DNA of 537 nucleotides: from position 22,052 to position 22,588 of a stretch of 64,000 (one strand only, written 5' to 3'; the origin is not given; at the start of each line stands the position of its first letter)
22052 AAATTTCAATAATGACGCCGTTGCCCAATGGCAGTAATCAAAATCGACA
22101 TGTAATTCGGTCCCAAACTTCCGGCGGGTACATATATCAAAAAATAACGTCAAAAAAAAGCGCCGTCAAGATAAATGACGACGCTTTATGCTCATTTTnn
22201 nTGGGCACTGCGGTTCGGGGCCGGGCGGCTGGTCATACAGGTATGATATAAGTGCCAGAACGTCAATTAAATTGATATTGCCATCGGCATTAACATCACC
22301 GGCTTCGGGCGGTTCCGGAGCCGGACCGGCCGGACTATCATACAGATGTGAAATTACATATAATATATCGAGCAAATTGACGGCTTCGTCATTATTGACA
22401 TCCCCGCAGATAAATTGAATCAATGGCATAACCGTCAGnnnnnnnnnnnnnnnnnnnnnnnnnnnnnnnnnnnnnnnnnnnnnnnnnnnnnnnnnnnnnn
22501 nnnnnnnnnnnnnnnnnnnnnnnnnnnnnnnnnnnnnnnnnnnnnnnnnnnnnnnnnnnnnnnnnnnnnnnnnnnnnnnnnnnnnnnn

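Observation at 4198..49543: Nine secreted proteins share a Cys-bracketed twin EF-hand (dockerin-like) module: a non-cellulosomal, peptidase-loaded display or sorting system?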

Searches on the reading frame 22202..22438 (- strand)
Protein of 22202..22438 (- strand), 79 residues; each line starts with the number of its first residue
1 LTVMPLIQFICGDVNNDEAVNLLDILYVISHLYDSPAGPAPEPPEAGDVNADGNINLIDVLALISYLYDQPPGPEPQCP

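Call 16: find_homologous_proteins(query=A1, max_evalue=0.001)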
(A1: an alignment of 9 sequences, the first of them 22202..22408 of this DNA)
Query A1 (9 sequences) (69 aa, profile of the alignment): 165 proteins with E <= 0.001 among 5472 candidates; the best 120 are listed.
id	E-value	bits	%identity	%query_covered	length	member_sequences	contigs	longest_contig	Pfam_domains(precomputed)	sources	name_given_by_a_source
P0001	2.4e-26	109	65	100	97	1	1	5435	PF00404.25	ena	-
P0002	4.2e-25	105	62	84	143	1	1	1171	PF00404.25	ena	-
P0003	5.8e-25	105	70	100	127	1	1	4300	PF00404.25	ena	-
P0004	2.0e-24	103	65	100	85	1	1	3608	PF00404.25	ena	-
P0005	6.2e-24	102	68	100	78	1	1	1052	PF00404.25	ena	-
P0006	6.8e-24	101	70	100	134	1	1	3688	PF00404.25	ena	-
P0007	9.9e-24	101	59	99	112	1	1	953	PF00404.25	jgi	jgi:hypothetical protein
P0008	2.8e-23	99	64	100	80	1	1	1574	PF00404.25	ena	-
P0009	6.2e-23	98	66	99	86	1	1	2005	PF00404.25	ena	-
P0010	9.5e-23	98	58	100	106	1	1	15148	PF00404.25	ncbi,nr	ncbi:MAG: hypothetical protein JW763_10245, partial [candidate division Zixibacteria bacterium]|nr:h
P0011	1.2e-22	97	62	100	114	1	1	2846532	PF00404.25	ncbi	ncbi:MAG: dockerin type I repeat-containing protein, partial [Candidatus Zixiibacteriota bacterium]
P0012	1.0e-21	94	59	100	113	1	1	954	PF00404.25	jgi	jgi:hypothetical protein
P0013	4.2e-21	92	62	100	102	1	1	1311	PF00404.25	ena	-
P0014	7.6e-21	92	64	100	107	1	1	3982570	PF00404.25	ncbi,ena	-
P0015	8.5e-21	91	58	100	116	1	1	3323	PF00404.25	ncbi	-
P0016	1.5e-20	91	56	96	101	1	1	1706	PF00404.25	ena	-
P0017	1.6e-20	91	62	99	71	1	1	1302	PF00404.25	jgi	jgi:hypothetical protein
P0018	2.6e-20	90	58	100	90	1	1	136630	PF00404.25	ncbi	-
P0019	1.4e-19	88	56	99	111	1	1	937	PF00404.25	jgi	jgi:hypothetical protein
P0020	2.4e-19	87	48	100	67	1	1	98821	PF00404.25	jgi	jgi:hypothetical protein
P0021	3.6e-19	86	59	99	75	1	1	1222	PF00404.25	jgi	jgi:hypothetical protein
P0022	3.8e-19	86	49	100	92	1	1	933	PF00404.25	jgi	jgi:hypothetical protein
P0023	4.7e-19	86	70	87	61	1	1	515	PF00404.25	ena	-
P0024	5.0e-19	86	48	91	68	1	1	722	PF00404.25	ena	-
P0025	7.2e-19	85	51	100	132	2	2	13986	PF00404.25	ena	-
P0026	9.9e-19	85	57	67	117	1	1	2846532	PF00404.25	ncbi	ncbi:MAG: hypothetical protein JSV44_09475, partial [Candidatus Zixiibacteriota bacterium]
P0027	1.9e-18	84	51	100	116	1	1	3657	PF00404.25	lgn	-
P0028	6.1e-18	82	54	100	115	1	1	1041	PF00404.25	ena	-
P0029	1.1e-17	81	54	100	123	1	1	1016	PF00404.25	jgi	-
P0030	2.1e-17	81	56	84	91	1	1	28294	PF00404.25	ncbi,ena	-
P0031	3.1e-17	80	51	100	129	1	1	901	PF00404.25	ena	-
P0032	7.8e-17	79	65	90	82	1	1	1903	PF00404.25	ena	-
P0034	4.0e-16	76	46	100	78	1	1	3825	PF00404.25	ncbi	-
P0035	1.2e-15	75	49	99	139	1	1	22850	PF00404.25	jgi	-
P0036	1.3e-15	75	55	94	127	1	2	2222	PF00404.25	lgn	-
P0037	1.4e-15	75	45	100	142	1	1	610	PF00404.25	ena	-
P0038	3.0e-15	74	52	100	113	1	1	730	PF00404.25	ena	-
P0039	3.6e-15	73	51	99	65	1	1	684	PF00404.25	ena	-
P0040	4.6e-15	73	46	100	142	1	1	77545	PF00404.25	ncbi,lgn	-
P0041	5.7e-15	73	51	100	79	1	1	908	PF00404.25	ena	-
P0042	8.7e-15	72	45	94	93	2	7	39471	PF00404.25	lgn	-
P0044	9.7e-15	72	53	84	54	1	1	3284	PF00404.25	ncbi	-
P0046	1.9e-14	71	49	100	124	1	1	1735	PF00404.25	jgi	-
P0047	5.4e-14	70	47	99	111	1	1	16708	PF00404.25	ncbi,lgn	-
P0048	7.6e-14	69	50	99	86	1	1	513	PF00404.25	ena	-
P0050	1.3e-13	68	51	100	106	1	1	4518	PF01839.30,PF00404.25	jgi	-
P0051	1.5e-13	68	38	99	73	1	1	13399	PF00404.25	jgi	-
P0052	2.8e-13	67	48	100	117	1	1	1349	PF00404.25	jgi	jgi:hypothetical protein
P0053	3.6e-13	67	46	100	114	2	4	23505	PF00404.25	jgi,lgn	-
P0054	4.1e-13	67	49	97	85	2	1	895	PF00404.25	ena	-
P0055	5.2e-13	67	54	97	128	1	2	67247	PF00404.25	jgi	-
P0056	9.3e-13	66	45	100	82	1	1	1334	PF00404.25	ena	-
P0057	1.5e-12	65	48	99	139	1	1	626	PF00404.25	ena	-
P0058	1.5e-12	65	45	91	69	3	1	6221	PF00404.25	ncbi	ncbi:MAG: dockerin type I repeat-containing protein, partial [Candidatus Zixiibacteriota bacterium]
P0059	1.7e-12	65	46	100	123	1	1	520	PF00404.25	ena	-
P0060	1.7e-12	65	46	100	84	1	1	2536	PF00404.25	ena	-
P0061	1.9e-12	65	42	99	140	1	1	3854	PF00404.25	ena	-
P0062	2.3e-12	64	41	99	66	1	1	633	PF00404.25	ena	-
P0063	2.5e-12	64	41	100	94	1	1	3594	PF00404.25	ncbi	-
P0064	2.9e-12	64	50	93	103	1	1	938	PF00404.25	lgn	-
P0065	3.3e-12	64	51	97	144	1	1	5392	PF00404.25,PF13517.13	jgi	jgi:energy-converting hydrogenase Eha subunit C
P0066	4.5e-12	63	51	88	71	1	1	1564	PF00404.25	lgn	-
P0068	5.8e-12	63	42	100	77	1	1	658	PF00404.25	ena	-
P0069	7.0e-12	63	47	91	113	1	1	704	PF00404.25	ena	-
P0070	7.4e-12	63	51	100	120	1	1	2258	PF00404.25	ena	-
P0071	1.3e-11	62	43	100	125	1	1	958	PF00404.25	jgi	jgi:hypothetical protein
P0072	1.5e-11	62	34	97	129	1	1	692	PF01839.30,PF00404.25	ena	-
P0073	1.6e-11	62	42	100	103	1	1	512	PF00404.25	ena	-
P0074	1.7e-11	62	46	100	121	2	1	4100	PF00404.25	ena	-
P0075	1.9e-11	62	48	91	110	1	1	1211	PF00404.25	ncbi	-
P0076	1.9e-11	62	43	99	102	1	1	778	PF00404.25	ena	-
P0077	1.9e-11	61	46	99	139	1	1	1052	PF00404.25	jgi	jgi:hypothetical protein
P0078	2.0e-11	61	48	96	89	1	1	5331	PF00404.25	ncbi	ncbi:MAG: dockerin type I repeat-containing protein [Candidatus Zixiibacteriota bacterium]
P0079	2.0e-11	61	45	93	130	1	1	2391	PF00404.25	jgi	jgi:hypothetical protein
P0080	2.1e-11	61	41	99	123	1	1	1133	PF00404.25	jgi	jgi:hypothetical protein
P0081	2.3e-11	61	45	93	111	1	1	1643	PF00404.25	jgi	jgi:hypothetical protein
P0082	2.8e-11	61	40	90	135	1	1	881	PF00404.25,PF13499.13,PF00036.39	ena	-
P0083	3.2e-11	61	44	93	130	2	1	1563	PF00404.25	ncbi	ncbi:MAG: dockerin type I domain-containing protein, partial [Candidatus Zixiibacteriota bacterium]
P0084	3.9e-11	60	45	100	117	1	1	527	PF00404.25,PF13517.13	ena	-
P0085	4.4e-11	60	53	87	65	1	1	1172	PF00404.25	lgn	-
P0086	4.8e-11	60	41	100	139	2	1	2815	PF00404.25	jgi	jgi:hypothetical protein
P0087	5.0e-11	60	41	100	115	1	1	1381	PF00404.25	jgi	jgi:hypothetical protein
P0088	5.3e-11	60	43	100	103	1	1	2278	PF00404.25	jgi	jgi:hypothetical protein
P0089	6.4e-11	60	40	99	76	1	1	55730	PF00404.25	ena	-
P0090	6.7e-11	60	45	100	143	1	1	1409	PF00404.25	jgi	jgi:hypothetical protein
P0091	6.7e-11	60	49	99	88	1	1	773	PF00404.25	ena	-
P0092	1.0e-10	59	41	100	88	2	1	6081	PF00404.25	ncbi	ncbi:MAG: dockerin type I repeat-containing protein, partial [Candidatus Thorarchaeota archaeon]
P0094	1.1e-10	59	57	84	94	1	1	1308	PF00404.25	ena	-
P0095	1.4e-10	59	43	99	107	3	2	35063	PF00404.25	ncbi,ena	-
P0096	1.6e-10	59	35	94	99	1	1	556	PF00404.25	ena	-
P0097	1.7e-10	58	37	99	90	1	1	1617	PF00404.25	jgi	jgi:hypothetical protein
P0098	1.8e-10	58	49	99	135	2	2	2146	PF00404.25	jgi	-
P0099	2.0e-10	58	41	100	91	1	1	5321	PF00404.25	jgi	jgi:hypothetical protein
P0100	2.2e-10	58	37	99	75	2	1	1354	PF00404.25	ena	-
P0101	2.3e-10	58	52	84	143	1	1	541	PF00404.25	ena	-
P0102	2.7e-10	58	45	93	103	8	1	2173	PF00404.25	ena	-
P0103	4.4e-10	57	42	100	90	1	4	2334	PF00404.25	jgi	jgi:hypothetical protein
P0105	5.7e-10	57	51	96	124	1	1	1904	PF00404.25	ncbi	-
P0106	5.8e-10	57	40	97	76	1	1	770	PF00404.25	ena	-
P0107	8.1e-10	56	47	93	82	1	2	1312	PF00404.25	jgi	jgi:hypothetical protein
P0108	8.8e-10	56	39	100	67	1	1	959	PF00404.25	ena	-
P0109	1.0e-9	56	45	93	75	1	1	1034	PF00404.25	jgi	-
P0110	1.3e-9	56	49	100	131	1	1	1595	PF00404.25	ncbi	ncbi:MAG: dockerin type I repeat-containing protein, partial [Candidatus Zixiibacteriota bacterium]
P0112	1.9e-9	55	38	99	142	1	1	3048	PF02412.24,PF00404.25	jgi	jgi:hypothetical protein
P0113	2.1e-9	55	43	99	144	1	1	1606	PF00404.25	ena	-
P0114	2.3e-9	55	35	99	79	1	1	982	PF00404.25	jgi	jgi:hypothetical protein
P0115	2.9e-9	55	41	91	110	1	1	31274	PF00404.25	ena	-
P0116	3.2e-9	54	42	100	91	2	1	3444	PF00404.25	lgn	-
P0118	3.7e-9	54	41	100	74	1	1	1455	PF00404.25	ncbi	-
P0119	3.9e-9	54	43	91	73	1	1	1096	PF00404.25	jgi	jgi:hypothetical protein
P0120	4.2e-9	54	43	97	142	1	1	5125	PF00404.25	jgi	jgi:hypothetical protein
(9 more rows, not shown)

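Call 29: search_solved_structures(query=A1, max_evalue=0.01, show_alignments=2)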
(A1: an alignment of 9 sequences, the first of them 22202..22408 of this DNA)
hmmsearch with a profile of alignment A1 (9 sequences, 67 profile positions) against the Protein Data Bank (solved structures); distinct sequences matched with E-value up to 0.01: 15.
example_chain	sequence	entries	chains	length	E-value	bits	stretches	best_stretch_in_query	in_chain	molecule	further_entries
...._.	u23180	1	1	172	5.7e-05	26.3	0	26-55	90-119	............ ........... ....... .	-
6kg9_A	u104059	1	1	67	7.3e-05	25.9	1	2-59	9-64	And cellulose-binding endoglucanase family 9 CelL ortholog dockerin domain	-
2y3n_B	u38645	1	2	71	9.7e-05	25.5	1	2-49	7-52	CELLULOSOMAL FAMILY-48 PROCESSIVE GLYCOSIDE HYDROLASE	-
5k39_B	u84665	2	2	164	0.00018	24.7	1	6-56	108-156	Dockerin module from a protein of unknown function | Ig domain protein group 2 domain protein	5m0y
3kcp_A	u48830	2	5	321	0.00022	24.4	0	26-55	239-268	Cellulosomal-scaffolding protein A | Cellulosome anchoring protein cohesin region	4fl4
6kgc_B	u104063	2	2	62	0.0005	23.2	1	2-57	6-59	And cellulose-binding endoglucanase family 9 CelL ortholog dockerin domain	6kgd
6kge_D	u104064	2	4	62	0.0005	23.2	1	2-57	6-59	And cellulose-binding endoglucanase family 9 CelL ortholog dockerin domain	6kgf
4fl4_A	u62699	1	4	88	0.00066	22.8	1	2-53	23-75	Glycoside hydrolase family 9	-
5g5d_B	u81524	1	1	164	0.0012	22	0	26-55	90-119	CELLULOSOMAL-SCAFFOLDING PROTEIN A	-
1daq_A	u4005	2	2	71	0.0016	21.6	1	2-52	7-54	ENDOGLUCANASE SS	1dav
2mte_A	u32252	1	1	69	0.0018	21.4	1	2-51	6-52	Cellulose 1,4-beta-cellobiosidase (reducing end) CelS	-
1ohz_B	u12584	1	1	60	0.0086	19.3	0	2-57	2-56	ENDO-1,4-BETA-XYLANASE Y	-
4dh2_B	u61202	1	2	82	0.0086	19.3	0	2-57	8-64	Dockerin type 1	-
2ccl_B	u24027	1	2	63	0.0087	19.3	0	2-57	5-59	ENDO-1,4-BETA-XYLANASE Y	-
4wi0_B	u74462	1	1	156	0.0096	19.1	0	5-53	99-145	Cellulosomal scaffoldin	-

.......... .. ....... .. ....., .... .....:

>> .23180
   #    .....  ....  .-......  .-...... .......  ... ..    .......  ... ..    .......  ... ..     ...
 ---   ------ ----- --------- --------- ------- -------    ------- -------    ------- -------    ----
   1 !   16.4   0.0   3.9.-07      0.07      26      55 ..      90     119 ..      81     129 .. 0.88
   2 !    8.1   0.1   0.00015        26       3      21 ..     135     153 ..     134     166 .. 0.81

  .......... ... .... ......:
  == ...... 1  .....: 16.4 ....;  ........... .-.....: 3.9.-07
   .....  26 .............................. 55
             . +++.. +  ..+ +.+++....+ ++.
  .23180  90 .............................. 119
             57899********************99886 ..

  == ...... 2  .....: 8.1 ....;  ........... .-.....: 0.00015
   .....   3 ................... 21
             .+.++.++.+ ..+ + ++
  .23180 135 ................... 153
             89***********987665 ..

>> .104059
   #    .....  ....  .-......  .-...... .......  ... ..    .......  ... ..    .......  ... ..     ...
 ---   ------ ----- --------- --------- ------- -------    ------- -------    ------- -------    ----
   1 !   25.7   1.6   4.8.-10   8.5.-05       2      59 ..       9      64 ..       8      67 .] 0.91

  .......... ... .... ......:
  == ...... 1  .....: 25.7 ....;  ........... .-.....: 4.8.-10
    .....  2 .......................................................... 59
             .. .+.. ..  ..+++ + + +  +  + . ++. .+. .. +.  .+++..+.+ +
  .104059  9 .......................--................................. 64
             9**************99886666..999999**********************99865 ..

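Call 59: predict_structure(alignment_id=A4)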
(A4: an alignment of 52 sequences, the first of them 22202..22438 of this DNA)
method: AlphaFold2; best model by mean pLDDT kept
length: 79 residues; sequences in the alignment: 52
mean_pLDDT: 94.9   pTM: 0.82
mean pLDDT of the five models: 94.9, 94.2, 94.2, 93.8, 93.6
residues with pLDDT >= 90: 71; 70-90: 4; 50-70: 4; < 50: 0
segments of 3 or more residues with pLDDT < 50: none
pLDDT, mean of each block of 10 residues (from residue 1): 75 97 98 98 97 98 99 97
secondary structure, 60 per line:
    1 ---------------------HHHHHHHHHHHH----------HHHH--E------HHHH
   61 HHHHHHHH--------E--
elements in order: H22-33 H44-47 H57-68

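Call 62: fold_search(model_id=the predicted structure, library=pdb)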
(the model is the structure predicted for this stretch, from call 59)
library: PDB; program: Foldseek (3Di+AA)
matches with E <= 10: 38; with E <= 0.001: 0
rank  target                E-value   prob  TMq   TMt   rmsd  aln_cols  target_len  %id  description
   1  2vn6_B                6.4e-03  1.00  0.60  0.73   2.6        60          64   27  The Clostridium cellulolyticum dockerin displays a dual binding mode for its cohesin partner (released 2008-05-13)
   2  4uyp_B                7.5e-03  1.00  0.66  0.71   2.5        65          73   25  High resolution structure of the third cohesin ScaC in complex with the ScaB dockerin with a mutation in the N-termina (released 2015-04-15)
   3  4fl4_A                8.7e-03  1.00  0.64  0.73   2.2        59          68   34  Scaffoldin conformation and dynamics revealed by a ternary complex from the Clostridium thermocellum cellulosome (released 2012-06-27)
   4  4fl4_D                1.0e-02  1.00  0.62  0.74   2.1        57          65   35  Scaffoldin conformation and dynamics revealed by a ternary complex from the Clostridium thermocellum cellulosome (released 2012-06-27)
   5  4fl4_J                2.6e-02  0.98  0.56  0.65   3.1        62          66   35  Scaffoldin conformation and dynamics revealed by a ternary complex from the Clostridium thermocellum cellulosome (released 2012-06-27)
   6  6kge_B                3.0e-02  0.99  0.64  0.81   2.3        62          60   29  Crystal structure of CaDoc0917(R16D)-CaCohA2 complex at pH 5.5 (released 2020-07-08)
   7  4fl4_G                3.7e-02  1.00  0.64  0.75   2.1        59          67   34  Scaffoldin conformation and dynamics revealed by a ternary complex from the Clostridium thermocellum cellulosome (released 2012-06-27)
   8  4uyq_B                3.7e-02  0.99  0.65  0.69   2.1        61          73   26  High resolution structure of the third cohesin ScaC in complex with the ScaB dockerin with a mutation in the C-termina (released 2015-04-15)
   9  6kgc_B                4.7e-02  0.98  0.55  0.72   2.5        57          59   37  Crystal structure of CaDoc0917(R49D)-CaCohA2 complex at pH 5.4 (released 2020-07-08)
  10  6kgf_B                4.7e-02  0.98  0.58  0.73   2.2        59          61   30  Crystal structure of CaDoc0917(R16D)-CaCohA2 complex at pH 8.2 (released 2020-07-08)
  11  8x39_A                5.9e-02  0.99  0.64  0.38   2.0        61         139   20  Crystal structure of cellulosomal double-dockerin module of Clo1313_0689 from Clostridium thermocellum (released 2024-04-03)
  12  2ccl_B                6.4e-02  0.99  0.60  0.74   2.0        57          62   35  THE S45A, T46A MUTANT OF THE TYPE I COHESIN-DOCKERIN COMPLEX FROM THE CELLULOSOME OF CLOSTRIDIUM THERMOCELLUM (released 2007-02-13)
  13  4dh2_B                8.0e-02  0.97  0.60  0.65   2.6        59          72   41  Crystal structure of Coh-OlpC(Cthe_0452)-Doc435(Cthe_0435) complex: A novel type I Cohesin-Dockerin complex from Clost (released 2012-11-28)
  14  6kge_D                9.4e-02  0.94  0.57  0.72   4.6        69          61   29  Crystal structure of CaDoc0917(R16D)-CaCohA2 complex at pH 5.5 (released 2020-07-08)
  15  5m2s_B                1.0e-01  0.95  0.58  0.58   3.1        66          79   32  R. flavefaciens' third ScaB cohesin in complex with a group 1 dockerin (released 2017-07-05)
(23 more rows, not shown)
